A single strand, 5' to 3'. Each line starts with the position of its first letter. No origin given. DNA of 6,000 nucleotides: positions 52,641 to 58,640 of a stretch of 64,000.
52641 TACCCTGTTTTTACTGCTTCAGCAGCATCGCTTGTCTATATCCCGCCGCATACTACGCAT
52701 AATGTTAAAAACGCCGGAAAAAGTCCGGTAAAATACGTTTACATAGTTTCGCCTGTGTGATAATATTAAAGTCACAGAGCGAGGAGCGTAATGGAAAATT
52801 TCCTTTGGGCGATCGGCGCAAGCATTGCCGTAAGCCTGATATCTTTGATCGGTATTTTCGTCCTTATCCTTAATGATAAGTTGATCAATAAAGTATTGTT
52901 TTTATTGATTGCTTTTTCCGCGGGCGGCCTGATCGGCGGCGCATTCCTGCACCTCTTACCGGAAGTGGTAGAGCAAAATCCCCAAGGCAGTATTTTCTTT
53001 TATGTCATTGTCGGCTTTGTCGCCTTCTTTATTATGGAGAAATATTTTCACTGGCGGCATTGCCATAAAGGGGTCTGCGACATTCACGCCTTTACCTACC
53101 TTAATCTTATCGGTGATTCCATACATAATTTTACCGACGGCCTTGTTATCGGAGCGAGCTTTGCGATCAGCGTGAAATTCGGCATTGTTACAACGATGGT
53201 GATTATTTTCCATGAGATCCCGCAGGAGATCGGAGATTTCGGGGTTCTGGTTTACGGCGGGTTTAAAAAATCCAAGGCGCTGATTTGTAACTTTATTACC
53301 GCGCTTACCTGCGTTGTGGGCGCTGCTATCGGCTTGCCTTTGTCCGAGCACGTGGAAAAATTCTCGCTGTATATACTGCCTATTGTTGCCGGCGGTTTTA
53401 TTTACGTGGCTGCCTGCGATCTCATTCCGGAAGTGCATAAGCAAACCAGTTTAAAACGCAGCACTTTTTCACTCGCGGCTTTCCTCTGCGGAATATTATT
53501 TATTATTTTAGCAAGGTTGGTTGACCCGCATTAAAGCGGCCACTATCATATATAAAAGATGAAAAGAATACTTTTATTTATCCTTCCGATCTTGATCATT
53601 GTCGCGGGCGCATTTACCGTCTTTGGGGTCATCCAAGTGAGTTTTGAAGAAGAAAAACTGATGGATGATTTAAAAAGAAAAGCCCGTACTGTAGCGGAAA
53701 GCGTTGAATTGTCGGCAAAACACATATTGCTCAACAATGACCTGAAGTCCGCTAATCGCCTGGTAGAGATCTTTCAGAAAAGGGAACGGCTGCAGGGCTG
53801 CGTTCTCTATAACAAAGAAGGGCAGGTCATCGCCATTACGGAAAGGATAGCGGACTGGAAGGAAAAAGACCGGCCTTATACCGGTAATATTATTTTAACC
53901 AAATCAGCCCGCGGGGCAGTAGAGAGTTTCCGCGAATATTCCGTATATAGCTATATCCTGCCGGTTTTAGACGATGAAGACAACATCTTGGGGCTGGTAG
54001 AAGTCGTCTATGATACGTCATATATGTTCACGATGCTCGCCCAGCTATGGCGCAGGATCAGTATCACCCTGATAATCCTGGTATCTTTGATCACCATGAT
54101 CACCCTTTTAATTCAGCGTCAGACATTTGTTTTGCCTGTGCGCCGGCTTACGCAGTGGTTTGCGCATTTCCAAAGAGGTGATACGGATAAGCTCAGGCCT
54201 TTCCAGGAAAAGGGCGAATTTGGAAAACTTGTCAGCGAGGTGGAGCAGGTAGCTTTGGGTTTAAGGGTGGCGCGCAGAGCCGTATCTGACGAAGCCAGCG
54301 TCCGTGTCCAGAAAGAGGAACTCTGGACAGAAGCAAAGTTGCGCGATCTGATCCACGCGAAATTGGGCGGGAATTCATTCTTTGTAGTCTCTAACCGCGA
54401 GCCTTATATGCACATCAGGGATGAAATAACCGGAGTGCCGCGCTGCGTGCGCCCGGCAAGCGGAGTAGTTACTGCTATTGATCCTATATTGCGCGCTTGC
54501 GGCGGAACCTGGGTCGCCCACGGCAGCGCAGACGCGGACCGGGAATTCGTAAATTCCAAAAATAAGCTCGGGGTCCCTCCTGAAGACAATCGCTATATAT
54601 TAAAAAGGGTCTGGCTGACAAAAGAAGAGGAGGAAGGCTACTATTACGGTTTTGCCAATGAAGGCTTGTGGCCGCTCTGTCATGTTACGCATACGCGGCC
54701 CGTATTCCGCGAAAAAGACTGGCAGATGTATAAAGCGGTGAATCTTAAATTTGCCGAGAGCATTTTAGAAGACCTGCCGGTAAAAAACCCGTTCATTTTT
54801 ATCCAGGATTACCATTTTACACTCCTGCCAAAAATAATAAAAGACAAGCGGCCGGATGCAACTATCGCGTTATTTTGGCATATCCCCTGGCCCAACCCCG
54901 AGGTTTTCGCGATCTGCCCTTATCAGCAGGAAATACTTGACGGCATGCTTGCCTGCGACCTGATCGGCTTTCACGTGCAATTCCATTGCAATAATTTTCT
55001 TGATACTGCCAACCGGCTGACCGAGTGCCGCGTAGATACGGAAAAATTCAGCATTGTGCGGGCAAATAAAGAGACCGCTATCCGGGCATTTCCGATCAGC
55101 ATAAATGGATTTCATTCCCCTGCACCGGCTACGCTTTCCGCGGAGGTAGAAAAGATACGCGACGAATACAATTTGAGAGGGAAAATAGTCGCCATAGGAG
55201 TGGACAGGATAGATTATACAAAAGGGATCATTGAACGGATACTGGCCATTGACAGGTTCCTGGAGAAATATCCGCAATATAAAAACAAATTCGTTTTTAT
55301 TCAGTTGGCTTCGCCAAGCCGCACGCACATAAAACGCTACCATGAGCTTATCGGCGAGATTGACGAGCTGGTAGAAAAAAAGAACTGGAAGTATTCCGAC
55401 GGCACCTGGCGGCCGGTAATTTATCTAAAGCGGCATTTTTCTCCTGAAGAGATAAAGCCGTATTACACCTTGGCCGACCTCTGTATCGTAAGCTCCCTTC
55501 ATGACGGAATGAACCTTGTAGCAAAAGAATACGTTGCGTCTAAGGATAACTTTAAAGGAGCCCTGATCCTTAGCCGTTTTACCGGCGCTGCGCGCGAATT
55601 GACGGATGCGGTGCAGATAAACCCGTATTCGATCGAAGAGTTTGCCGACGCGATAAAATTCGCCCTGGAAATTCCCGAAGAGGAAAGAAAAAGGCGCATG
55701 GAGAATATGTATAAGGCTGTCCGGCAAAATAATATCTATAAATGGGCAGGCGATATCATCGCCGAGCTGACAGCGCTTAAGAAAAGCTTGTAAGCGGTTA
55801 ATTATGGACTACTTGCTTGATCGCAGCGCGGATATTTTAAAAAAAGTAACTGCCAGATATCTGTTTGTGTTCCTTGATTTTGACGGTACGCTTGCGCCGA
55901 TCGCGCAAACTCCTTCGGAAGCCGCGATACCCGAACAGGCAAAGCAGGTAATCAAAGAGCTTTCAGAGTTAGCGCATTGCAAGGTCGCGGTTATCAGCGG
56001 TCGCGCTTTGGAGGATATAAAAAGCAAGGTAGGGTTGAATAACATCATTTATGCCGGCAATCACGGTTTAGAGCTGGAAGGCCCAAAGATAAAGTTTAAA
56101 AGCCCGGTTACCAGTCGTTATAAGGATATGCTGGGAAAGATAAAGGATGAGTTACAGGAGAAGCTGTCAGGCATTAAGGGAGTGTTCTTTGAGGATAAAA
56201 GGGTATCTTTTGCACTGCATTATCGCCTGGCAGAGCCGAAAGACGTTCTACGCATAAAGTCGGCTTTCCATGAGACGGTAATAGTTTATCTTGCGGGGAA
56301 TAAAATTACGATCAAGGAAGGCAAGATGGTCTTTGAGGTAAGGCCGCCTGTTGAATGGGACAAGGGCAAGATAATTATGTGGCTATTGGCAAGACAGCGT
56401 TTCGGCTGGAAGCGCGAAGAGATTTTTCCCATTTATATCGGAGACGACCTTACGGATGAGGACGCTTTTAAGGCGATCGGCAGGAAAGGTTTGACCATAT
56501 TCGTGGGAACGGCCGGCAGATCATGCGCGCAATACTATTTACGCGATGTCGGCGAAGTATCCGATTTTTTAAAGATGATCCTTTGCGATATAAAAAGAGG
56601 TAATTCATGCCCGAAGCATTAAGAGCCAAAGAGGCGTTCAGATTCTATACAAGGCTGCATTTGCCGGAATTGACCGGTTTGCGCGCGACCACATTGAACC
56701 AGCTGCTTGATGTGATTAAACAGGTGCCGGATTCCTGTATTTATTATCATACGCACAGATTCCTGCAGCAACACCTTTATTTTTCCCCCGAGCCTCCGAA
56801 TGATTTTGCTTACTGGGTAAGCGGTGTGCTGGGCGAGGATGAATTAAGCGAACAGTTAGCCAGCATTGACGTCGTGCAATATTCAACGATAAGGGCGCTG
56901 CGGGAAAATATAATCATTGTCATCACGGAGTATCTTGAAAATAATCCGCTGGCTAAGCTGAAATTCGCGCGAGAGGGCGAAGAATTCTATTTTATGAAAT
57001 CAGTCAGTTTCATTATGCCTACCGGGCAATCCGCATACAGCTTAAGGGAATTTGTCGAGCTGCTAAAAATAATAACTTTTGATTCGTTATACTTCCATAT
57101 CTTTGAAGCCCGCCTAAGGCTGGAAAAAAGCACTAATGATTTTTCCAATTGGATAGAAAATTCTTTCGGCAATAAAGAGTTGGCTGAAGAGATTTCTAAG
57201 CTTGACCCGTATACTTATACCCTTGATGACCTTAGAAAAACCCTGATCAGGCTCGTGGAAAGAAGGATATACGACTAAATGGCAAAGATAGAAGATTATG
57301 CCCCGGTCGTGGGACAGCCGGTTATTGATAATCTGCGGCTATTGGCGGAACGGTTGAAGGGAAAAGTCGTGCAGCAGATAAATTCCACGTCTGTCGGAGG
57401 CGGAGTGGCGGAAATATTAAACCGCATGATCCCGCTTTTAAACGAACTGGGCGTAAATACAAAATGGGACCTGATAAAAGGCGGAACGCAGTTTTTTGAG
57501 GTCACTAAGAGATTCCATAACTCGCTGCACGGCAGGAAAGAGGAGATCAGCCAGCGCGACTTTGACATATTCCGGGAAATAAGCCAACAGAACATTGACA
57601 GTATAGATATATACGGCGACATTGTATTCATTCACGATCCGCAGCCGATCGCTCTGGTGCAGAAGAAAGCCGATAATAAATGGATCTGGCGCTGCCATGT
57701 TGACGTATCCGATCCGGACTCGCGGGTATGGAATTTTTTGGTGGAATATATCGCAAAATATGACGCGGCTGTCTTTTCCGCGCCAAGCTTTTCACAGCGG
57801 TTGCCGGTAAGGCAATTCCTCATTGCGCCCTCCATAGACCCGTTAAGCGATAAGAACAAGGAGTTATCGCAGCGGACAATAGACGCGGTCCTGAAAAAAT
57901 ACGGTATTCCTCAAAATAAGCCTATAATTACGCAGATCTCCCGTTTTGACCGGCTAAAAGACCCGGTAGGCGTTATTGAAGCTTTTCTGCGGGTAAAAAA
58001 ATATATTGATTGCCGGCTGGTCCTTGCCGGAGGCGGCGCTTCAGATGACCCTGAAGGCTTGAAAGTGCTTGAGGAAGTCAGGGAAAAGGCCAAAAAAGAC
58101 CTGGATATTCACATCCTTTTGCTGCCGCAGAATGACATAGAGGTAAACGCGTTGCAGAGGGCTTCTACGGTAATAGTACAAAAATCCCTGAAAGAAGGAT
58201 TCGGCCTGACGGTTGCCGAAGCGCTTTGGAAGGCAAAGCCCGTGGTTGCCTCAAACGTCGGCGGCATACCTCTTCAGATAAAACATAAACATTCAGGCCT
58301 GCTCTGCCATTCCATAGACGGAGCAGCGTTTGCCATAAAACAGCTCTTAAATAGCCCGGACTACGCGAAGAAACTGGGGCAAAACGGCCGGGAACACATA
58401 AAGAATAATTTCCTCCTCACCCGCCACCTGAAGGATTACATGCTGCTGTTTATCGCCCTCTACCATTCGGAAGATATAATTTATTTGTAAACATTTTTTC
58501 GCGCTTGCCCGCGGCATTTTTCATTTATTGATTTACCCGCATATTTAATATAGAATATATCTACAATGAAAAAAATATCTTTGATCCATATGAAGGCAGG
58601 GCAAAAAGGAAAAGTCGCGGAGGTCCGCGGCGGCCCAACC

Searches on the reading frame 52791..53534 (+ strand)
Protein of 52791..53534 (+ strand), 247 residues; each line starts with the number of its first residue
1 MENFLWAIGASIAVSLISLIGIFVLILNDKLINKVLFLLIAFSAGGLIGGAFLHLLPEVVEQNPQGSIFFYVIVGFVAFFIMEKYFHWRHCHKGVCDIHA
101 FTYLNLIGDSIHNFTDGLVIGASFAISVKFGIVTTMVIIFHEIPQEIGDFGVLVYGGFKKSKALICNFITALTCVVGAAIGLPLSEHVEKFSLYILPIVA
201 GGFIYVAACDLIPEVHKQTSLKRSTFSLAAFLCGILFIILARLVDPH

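Call 59: search_protein_families(library=pfam, proteins=[window:52791-53534:+], max_evalue=0.0001)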
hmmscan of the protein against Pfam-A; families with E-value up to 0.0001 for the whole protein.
window:52791-53534:+ (247 aa): 1 family
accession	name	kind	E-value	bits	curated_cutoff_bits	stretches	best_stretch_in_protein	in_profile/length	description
PF02535.28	Zip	-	1.1e-45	156.7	35.1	2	98-240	174-321/323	ZIP Zinc transporter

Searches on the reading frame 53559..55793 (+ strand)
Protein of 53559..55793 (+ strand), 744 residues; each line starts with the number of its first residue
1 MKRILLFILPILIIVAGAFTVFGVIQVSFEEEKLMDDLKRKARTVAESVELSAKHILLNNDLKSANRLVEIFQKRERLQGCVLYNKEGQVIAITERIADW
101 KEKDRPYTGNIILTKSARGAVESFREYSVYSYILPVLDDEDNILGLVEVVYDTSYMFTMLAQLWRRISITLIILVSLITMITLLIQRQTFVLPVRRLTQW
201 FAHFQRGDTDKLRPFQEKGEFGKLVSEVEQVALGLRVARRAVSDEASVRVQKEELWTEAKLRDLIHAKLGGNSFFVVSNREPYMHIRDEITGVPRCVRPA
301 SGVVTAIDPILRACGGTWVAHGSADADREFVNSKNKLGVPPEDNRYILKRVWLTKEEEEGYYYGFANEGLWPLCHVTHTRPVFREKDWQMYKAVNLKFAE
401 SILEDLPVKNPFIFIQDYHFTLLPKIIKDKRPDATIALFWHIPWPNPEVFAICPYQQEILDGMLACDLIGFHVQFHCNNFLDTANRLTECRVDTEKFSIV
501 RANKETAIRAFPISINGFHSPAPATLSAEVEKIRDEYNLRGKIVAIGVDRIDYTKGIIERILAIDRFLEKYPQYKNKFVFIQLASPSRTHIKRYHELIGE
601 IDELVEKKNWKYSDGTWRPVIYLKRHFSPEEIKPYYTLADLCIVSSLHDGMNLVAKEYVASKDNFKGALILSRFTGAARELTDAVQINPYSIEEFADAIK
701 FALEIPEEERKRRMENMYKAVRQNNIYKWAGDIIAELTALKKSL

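Call 59: search_protein_families(library=pfam, proteins=[window:53559-55793:+], max_evalue=0.0001)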
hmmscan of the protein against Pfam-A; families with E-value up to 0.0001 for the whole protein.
window:53559-55793:+ (744 aa): 2 families
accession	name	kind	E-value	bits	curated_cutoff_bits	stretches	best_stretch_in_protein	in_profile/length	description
PF00982.27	Glyco_transf_20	-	1.8e-120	403.3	32.5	1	274-738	3-472/473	Glycosyltransferase family 20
PF00534.26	Glycos_transf_1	-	1.8e-07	31.3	26.4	1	531-718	3-170/172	Glycosyl transferases group 1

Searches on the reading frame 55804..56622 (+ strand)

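Call 59: search_protein_families(library=pfam, proteins=[window:55804-56622:+], max_evalue=0.0001)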
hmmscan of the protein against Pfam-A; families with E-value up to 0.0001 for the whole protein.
window:55804-56622:+ (272 aa): 1 family
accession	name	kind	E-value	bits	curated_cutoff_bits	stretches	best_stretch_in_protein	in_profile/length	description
PF02358.22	Trehalose_PPase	-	7.6e-45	153.3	27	1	23-228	1-206/235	Trehalose-phosphatase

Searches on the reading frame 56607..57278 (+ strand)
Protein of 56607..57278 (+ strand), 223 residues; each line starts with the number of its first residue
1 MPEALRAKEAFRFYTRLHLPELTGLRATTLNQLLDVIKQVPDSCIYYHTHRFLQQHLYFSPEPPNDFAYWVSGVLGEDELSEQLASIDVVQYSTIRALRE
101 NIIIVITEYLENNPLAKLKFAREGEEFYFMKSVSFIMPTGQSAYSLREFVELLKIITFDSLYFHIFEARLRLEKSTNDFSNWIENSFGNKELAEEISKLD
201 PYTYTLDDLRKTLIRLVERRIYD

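Call 59: search_protein_families(library=pfam, proteins=[window:56607-57278:+], max_evalue=0.0001)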
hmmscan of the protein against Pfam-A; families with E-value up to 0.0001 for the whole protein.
window:56607-57278:+ (223 aa): 1 family
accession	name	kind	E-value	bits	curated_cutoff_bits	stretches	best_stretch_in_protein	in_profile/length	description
PF19027.5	DUF5752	-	1.7e-69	233.8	23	1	9-218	2-208/208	Family of unknown function (DUF5752)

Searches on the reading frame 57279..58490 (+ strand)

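Call 59: search_protein_families(library=pfam, proteins=[window:57279-58490:+], max_evalue=0.0001)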
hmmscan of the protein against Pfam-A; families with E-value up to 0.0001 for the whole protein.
window:57279-58490:+ (403 aa): 4 families
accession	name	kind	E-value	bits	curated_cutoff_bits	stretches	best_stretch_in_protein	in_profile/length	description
PF21269.3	TreT_GT1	-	2.5e-54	183.3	27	1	33-172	1-143/144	Trehalose synthase, N-terminal domain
PF00534.26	Glycos_transf_1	-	4.8e-27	95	26.4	1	205-372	6-171/172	Glycosyl transferases group 1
PF13692.12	Glyco_trans_1_4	-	2.8e-16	60.5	27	1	215-358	2-141/142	Glycosyl transferases group 1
PF20706.3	GT4-conflict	-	5e-07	29.5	26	1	213-337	196-323/385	Family 4 Glycosyltransferase in conflict systems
